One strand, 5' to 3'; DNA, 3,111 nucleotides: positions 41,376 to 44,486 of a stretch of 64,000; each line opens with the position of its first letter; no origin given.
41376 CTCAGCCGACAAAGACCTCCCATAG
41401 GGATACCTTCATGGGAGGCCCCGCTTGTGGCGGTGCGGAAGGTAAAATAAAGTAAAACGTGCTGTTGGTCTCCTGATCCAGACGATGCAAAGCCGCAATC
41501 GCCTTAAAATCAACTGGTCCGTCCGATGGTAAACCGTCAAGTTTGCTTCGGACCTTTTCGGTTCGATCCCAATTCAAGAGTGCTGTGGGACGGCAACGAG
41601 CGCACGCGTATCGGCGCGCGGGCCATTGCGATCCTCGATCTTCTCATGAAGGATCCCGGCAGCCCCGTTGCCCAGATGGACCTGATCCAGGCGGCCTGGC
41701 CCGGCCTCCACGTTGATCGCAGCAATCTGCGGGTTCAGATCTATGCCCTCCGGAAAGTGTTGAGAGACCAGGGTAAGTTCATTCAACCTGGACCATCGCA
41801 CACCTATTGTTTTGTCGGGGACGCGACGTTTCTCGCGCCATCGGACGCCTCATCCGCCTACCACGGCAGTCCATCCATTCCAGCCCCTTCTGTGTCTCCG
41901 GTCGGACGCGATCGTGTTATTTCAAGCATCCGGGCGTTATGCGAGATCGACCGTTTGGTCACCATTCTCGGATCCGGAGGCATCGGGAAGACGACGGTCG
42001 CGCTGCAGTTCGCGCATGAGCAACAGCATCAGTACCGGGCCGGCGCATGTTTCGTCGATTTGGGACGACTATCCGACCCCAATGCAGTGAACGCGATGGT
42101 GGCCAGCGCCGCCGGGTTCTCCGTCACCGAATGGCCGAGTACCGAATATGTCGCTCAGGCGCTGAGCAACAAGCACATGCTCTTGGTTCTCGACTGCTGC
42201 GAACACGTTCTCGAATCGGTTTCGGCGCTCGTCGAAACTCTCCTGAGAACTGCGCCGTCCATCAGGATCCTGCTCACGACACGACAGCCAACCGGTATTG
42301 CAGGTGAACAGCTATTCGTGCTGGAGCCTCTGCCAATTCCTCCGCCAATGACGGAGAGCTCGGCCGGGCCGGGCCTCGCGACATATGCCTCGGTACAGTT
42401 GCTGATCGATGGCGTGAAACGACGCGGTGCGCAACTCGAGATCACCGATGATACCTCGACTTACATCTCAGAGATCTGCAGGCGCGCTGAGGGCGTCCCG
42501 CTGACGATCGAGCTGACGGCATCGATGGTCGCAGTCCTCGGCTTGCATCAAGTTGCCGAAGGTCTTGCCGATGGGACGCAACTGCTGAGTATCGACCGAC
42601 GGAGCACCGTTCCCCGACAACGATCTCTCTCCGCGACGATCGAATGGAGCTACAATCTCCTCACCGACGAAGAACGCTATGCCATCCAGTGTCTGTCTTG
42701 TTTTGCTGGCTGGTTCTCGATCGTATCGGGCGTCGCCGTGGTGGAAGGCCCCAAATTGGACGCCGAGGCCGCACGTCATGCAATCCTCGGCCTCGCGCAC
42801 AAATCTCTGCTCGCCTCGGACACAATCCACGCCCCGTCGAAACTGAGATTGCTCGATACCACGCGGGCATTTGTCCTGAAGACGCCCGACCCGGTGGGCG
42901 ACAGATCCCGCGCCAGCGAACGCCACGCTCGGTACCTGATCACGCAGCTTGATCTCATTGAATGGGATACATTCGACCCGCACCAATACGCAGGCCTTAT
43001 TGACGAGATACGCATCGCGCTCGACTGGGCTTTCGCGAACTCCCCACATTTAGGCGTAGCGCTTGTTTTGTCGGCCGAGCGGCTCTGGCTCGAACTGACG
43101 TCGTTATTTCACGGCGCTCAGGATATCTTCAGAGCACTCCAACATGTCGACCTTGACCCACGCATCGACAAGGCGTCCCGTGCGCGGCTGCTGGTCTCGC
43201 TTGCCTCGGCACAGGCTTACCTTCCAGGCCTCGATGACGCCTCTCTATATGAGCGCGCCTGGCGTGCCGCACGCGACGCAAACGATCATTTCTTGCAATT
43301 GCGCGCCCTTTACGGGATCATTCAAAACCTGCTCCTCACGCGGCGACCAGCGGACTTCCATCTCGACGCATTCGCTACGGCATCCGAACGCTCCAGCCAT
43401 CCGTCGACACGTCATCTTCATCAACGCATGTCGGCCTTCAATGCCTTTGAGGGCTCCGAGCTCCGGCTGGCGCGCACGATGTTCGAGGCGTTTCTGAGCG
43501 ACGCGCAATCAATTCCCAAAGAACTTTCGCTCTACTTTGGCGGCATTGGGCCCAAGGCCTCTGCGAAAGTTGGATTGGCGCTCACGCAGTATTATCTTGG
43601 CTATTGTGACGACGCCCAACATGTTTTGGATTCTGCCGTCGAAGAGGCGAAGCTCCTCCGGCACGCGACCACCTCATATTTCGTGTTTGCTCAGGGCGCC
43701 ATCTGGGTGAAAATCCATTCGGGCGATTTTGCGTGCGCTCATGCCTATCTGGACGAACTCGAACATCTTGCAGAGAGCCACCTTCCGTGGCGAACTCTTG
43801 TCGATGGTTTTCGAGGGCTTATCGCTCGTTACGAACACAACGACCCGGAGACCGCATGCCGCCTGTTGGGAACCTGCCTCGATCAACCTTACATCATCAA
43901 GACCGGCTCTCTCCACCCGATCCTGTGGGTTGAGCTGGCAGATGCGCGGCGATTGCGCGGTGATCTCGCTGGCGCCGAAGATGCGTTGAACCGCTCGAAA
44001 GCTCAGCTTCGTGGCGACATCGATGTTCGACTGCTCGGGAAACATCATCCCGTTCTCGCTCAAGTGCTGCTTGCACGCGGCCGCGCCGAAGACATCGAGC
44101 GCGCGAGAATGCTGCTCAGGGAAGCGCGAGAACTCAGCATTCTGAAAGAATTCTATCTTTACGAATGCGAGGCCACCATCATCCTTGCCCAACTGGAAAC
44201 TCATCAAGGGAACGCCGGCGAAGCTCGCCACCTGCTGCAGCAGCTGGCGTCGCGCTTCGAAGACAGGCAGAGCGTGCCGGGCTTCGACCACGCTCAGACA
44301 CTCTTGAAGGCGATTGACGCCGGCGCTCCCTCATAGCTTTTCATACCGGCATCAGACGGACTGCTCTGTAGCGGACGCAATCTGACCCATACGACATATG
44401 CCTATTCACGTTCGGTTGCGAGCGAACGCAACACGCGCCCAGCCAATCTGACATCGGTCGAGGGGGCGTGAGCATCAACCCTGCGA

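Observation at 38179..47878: Cluster of three divergent wHTH-NB-ARC(STAND)-TPR paralogs plus an AraC regulator: an NLR-like sensor array with DNA-binding output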

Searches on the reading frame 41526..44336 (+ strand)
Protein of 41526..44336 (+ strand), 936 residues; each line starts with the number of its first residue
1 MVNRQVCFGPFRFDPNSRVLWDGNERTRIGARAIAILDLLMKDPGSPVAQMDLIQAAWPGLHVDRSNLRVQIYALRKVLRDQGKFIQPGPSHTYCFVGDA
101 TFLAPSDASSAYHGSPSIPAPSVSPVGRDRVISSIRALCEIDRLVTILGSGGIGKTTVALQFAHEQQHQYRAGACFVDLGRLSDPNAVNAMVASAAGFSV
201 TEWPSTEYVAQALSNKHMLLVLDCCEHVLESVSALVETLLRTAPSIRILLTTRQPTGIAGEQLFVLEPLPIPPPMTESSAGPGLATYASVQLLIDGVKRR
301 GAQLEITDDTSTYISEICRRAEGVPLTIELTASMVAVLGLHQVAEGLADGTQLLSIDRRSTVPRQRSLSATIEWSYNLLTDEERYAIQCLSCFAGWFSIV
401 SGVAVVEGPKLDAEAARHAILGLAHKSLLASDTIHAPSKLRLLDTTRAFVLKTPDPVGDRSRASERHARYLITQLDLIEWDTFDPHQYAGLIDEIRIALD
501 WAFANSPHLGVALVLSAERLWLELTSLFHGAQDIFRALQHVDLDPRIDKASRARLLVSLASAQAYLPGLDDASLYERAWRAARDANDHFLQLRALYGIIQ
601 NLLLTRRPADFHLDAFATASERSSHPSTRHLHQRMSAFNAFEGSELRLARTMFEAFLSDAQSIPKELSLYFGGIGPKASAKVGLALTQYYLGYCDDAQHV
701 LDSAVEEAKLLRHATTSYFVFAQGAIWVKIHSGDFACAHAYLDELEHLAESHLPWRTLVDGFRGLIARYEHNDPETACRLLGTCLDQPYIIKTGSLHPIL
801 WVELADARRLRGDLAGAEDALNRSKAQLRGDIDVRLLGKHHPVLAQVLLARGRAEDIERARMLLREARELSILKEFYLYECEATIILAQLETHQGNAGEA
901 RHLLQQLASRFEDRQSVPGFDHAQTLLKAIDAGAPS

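Call 3: search_protein_families(library=pfam, proteins=[window:41526-44336:+], max_evalue=0.01)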
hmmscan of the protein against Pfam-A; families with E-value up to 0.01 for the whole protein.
window:41526-44336:+ (936 aa): 8 families
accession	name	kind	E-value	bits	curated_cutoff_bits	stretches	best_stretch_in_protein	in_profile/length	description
PF00486.34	Trans_reg_C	-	1.3e-07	32.1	26.2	1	26-90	3-71/77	Transcriptional regulatory protein, C terminal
PF00931.28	NB-ARC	-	5.1e-07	29.6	23.5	1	130-254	7-137/248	NB-ARC domain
PF17874.7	TPR_MalT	-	1.4e-05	25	45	1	684-916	46-275/336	MalT-like TPR region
PF13401.12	AAA_22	-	0.0011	19.7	27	1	143-239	6-104/130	AAA domain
PF25199.1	nSTAND_NTPase5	-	0.0011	19.3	34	1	143-254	42-134/145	Novel STAND NTPase 5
PF05729.18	NACHT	-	0.0031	17.8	26.7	1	143-255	1-131/167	NACHT domain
PF20720.3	nSTAND3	-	0.0037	17.4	27.2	0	140-170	15-46/155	Novel STAND NTPase 3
PF13191.12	AAA_16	-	0.005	17.8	32.6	1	125-179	2-63/167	AAA ATPase domain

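Call 4: search_protein_families(library=ncbifam, proteins=[window:41526-44336:+], max_evalue=0.01)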
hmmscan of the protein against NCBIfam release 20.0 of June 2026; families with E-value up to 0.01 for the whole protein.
window:41526-44336:+ (936 aa): 4 families
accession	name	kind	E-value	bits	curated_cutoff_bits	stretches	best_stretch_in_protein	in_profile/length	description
NF040586.1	FxSxx_TPR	equivalog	2.1e-07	29.8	300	1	126-394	9-256/830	FxSxx-COOH system tetratricopeptide repeat protein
NF009037.0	PRK12370.1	equivalog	0.00032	19.2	589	1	2-82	10-89/553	HilA/EilA family virulence transcriptional regulator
NF007005.1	PRK09468.1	equivalog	0.00071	19.1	331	1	4-100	135-235/237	osmolarity response regulator transcription factor OmpR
NF045944.1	ResRegRpaBCyano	equivalog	0.003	17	330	1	7-81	132-209/229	response regulator transcription factor RpaB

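Call 6: search_protein_families(library=padloc, proteins=[window:41526-44336:+], max_evalue=0.01)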
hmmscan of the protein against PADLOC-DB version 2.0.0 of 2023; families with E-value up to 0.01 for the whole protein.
window:41526-44336:+ (936 aa): 0 families

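Call 10: find_encoding_contigs(protein=window:41526-44336:+, flank=10000, max_places=6)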
Protein window:41526-44336:+ (936 aa): no gene with exactly this product is on record in the collection.

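Call 21: find_related_loci(query=A2, collection=genome_contigs, flank=10000)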
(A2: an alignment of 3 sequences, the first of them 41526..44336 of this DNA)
Query A2 (936 aa) in genome_contigs; peptide patterns used: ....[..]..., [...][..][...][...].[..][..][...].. (x = any residue, [..] = any of these).
600 stretches matched a pattern (row limit reached: there are more); 597 encode a relative of the query (tblastn E <= 1e-3); the best 80 are kept; 79 distinct loci.
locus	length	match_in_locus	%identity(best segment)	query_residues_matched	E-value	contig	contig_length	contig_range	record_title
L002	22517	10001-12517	30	109-935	6e-83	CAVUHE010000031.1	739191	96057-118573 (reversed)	MAG: uncultured Alphaproteobacteria bacterium isolate MFD02134.bin.1.8 genome assembly, contig: contig_7102, whole genom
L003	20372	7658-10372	29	29-921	8e-83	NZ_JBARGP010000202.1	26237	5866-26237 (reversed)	MAG: Bradyrhizobium sp. isolate MFD10145_ilm_asm_bin8 k127_151463, whole genome shotgun sequence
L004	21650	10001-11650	34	2-542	2e-77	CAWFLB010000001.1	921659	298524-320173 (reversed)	MAG: uncultured beta proteobacterium isolate MFD06298.bin.2.64 genome assembly, contig: contig_14042, whole genome shotg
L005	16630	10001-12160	31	7-713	4e-77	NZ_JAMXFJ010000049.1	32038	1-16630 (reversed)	Microvirga sesbaniae strain HBU67692 Scaffold49, whole genome shotgun sequence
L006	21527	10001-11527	34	8-505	5e-74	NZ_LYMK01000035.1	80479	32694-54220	Variovorax sp. JS1663 JS1663_0035, whole genome shotgun sequence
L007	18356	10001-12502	29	2-817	1e-77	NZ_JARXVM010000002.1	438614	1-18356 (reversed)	Rhizobium sp. SG_E_25_P2 Ga0466932_02, whole genome shotgun sequence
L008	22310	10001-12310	30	8-766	2e-72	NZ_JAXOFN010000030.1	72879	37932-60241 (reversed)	Massilia luteola strain NEAU-G-C5 Scaffold29_1, whole genome shotgun sequence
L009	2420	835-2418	32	8-517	2e-73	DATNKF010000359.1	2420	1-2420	MAG TPA_asm: Stellaceae bacterium isolate SMAG_U11418 k141_591647, whole genome shotgun sequence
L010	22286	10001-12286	29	8-752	1e-70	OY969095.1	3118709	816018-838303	MAG: uncultured beta proteobacterium isolate MFD10043.bin.2.4 genome assembly, chromosome: 1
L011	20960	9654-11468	32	8-599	2e-69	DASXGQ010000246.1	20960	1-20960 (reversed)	MAG TPA_asm: Caulobacteraceae bacterium isolate SMAG_U5169 k141_3558018, whole genome shotgun sequence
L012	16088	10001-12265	29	6-745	8e-68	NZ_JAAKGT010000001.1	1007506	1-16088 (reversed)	Caulobacter sp. 602-2 1, whole genome shotgun sequence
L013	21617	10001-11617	34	8-513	3e-67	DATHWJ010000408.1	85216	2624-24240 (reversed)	MAG TPA_asm: Ideonella sp. isolate SMAG_U16156 k141_700422, whole genome shotgun sequence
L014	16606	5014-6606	33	8-525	2e-67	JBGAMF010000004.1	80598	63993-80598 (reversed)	MAG: Casimicrobiaceae bacterium isolate MAG_MBR_H10.100 MBRH10-100_opera_contig_1325, whole genome shotgun sequence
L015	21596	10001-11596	33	1-515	2e-67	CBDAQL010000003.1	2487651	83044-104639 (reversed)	MAG: Acidocella sp. isolate 0435ad71-cd07-4e9c-99cf-aa8a723c0527 genome assembly, contig: contig_3, whole genome shotgun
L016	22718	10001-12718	28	29-913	4e-67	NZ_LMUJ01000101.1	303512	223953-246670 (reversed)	Acidisphaera sp. S103 NODE_162_length_303447_cov_8.582600, whole genome shotgun sequence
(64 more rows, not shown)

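Call 50: search_protein_families(library=pfam, alignment_id=A4, max_evalue=0.00001)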
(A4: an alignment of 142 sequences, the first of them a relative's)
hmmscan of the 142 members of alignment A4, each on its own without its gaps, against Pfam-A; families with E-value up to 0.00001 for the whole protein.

A. member 1, L003:5257-5676:- (139 aa): 0 families

B. families by the number of members that match (of 142 scanned): 124 families (the first 25 are shown)
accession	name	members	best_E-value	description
PF12697.13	Abhydrolase_6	8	6.9e-28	Alpha/beta hydrolase family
PF00561.26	Abhydrolase_1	6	8.2e-37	alpha/beta hydrolase fold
PF12833.13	HTH_18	6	1.3e-23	Helix-turn-helix domain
PF00165.29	HTH_AraC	6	2.1e-18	Bacterial regulatory helix-turn-helix proteins, AraC family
PF03466.25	LysR_substrate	4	1.4e-39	LysR substrate binding domain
PF00126.33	HTH_1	4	4.9e-22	Bacterial regulatory helix-turn-helix protein, lysR family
PF00107.32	ADH_zinc_N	3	1.8e-27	Zinc-binding dehydrogenase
PF12146.15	Hydrolase_4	3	1.8e-24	Serine aminopeptidase, S33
PF20434.5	BD-FAE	3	1.3e-15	BD-FAE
PF13602.12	ADH_zinc_N_2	3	2.2e-14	Zinc-binding dehydrogenase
PF06808.19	DctM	2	8.9e-130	Tripartite ATP-independent periplasmic transporter, DctM component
PF03176.21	MMPL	2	9.7e-83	MMPL family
PF13561.12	adh_short_C2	2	1.9e-59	Enoyl-(Acyl carrier protein) reductase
PF00106.31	adh_short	2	6.2e-54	short chain dehydrogenase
PF07690.21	MFS_1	2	1e-48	Major Facilitator Superfamily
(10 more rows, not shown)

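Call 52: search_protein_families(library=pfam, alignment_id=A5, max_evalue=0.00001)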
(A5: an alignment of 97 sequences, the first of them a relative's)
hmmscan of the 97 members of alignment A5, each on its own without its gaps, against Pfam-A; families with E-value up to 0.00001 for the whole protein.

A. member 1, L003:159-1916:+ (585 aa): 0 families

B. families by the number of members that match (of 97 scanned): 114 families (the first 25 are shown)
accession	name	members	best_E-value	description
PF03466.25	LysR_substrate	3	7e-39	LysR substrate binding domain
PF07992.20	Pyr_redox_2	3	2.7e-32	Pyridine nucleotide-disulphide oxidoreductase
PF08240.17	ADH_N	3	1.3e-30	Alcohol dehydrogenase GroES-like domain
PF00107.32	ADH_zinc_N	3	1.5e-27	Zinc-binding dehydrogenase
PF00528.27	BPD_transp_1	3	3.9e-25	Binding-protein-dependent transport system inner membrane component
PF12833.13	HTH_18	3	1.2e-24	Helix-turn-helix domain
PF00165.29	HTH_AraC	3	1.6e-20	Bacterial regulatory helix-turn-helix proteins, AraC family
PF13602.12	ADH_zinc_N_2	3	8.4e-20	Zinc-binding dehydrogenase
PF00126.33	HTH_1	3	2.3e-19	Bacterial regulatory helix-turn-helix protein, lysR family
PF13738.12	Pyr_redox_3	3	2.1e-13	Pyridine nucleotide-disulphide oxidoreductase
PF07690.21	MFS_1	2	6.6e-39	Major Facilitator Superfamily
PF12697.13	Abhydrolase_6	2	1.8e-23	Alpha/beta hydrolase family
PF00027.35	cNMP_binding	2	1.2e-14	Cyclic nucleotide-binding domain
PF00171.27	Aldedh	1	5.8e-169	Aldehyde dehydrogenase family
PF06808.19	DctM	1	6.4e-81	Tripartite ATP-independent periplasmic transporter, DctM component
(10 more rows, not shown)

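Call 80: find_homologous_proteins(query=window:41526-44336:+, max_evalue=1e-100)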
Query window:41526-44336:+ (936 aa): 56 proteins with E <= 1e-100 among 8000 candidates.
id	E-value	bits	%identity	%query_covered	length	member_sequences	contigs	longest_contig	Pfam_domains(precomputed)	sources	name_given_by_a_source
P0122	0.0e+0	2112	100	100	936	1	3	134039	PF17874.8,PF00486.35,PF00931.29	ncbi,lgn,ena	-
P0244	0.0e+0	1129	57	99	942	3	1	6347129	PF00486.35,PF00931.29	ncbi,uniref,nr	ncbi:ATP-binding protein [Tardiphaga sp. 42S5]|uniref:ATP-binding protein n=1 Tax=Tardiphaga sp. 42S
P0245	1.1e-291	988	51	99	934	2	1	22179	PF17874.8,PF00486.35,PF00931.29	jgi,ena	-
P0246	2.3e-285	968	50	99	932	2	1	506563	PF17874.8,PF25872.1,PF13424.13,PF00486.35,PF20720.4,PF00931.29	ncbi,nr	ncbi:winged helix-turn-helix domain-containing protein [Bradyrhizobium sp. BRP22]|nr:winged helix-tu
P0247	5.3e-284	963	50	100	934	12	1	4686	PF17874.8,PF00486.35,PF07719.24,PF00931.29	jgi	jgi:predicted ATPase/DNA-binding winged helix-turn-helix (wHTH) protein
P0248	8.0e-284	962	50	99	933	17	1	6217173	PF17874.8,PF25872.1,PF00486.35,PF00931.29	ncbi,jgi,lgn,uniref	ncbi:ATP-binding protein [Tardiphaga sp. 839_C3_N1_4]|jgi:predicted ATPase/DNA-binding winged helix-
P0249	9.1e-284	962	50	99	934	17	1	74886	PF17874.8,PF25872.1,PF00486.35,PF25199.2,PF00931.29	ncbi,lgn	ncbi:MAG: winged helix-turn-helix domain-containing protein [Pseudomonadota bacterium]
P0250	1.2e-283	962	49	99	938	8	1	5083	PF17874.8,PF00486.35,PF13428.13,PF00931.29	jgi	jgi:predicted ATPase/DNA-binding winged helix-turn-helix (wHTH) protein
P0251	1.9e-279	948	49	100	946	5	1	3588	PF25872.1,PF13424.13,PF00486.35,PF00931.29,PF13191.13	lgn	-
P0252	2.9e-279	947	50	100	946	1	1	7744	PF13424.13,PF00486.35,PF00931.29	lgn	-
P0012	1.1e-245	836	47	100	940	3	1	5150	PF25872.1,PF00486.35,PF25199.2,PF00931.29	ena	-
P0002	6.3e-218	744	41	99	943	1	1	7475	PF25872.1,PF00486.35,PF00931.29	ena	-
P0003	2.1e-213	729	43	99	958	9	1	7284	PF25872.1,PF00486.35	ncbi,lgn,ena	-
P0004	6.4e-205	701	41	99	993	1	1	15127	PF25872.1,PF00486.35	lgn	-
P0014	6.1e-204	698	42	93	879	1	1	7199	PF25872.1,PF00486.35,PF00931.29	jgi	jgi:predicted ATPase/DNA-binding winged helix-turn-helix (wHTH) protein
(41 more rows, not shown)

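Call 81: find_encoding_contigs(protein=P0244, flank=10000, max_places=1)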
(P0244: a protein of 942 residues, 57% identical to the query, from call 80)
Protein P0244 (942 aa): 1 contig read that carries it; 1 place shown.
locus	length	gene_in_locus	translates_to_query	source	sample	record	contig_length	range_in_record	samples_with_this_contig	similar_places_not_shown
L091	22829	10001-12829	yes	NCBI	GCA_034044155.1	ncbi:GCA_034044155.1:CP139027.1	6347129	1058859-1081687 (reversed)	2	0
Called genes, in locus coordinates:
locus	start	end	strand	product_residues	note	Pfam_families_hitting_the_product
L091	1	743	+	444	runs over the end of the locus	PF00082:Peptidase_S8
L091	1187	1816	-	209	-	-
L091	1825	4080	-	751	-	PF02738:MoCoBD_1, PF20256:MoCoBD_2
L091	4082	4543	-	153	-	PF00111:Fer2, PF13085:Fer2_3 (weak), PF01799:Fer2_2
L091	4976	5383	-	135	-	PF03992:ABM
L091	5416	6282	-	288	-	PF00903:Glyoxalase (weak)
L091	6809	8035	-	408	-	PF13458:Peripla_BP_6, PF01094:ANF_receptor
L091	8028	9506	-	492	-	PF00486:Trans_reg_C, PF13191:AAA_16 (weak), PF00931:NB-ARC (weak), PF13401:AAA_22 (faint), PF20720:nSTAND3 (faint)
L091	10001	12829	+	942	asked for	PF00486:Trans_reg_C, PF00931:NB-ARC (weak)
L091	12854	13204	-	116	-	PF00486:Trans_reg_C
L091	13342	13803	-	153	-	PF00165:HTH_AraC, PF12833:HTH_18, PF00165:HTH_AraC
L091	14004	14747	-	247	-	PF12695:Abhydrolase_5, PF12697:Abhydrolase_6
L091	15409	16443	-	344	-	-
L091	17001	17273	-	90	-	-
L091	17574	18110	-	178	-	-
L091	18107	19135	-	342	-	PF07484:Collar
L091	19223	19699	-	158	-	-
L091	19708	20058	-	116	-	-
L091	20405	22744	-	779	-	PF05272:VapE-like_dom, PF19263:DUF5906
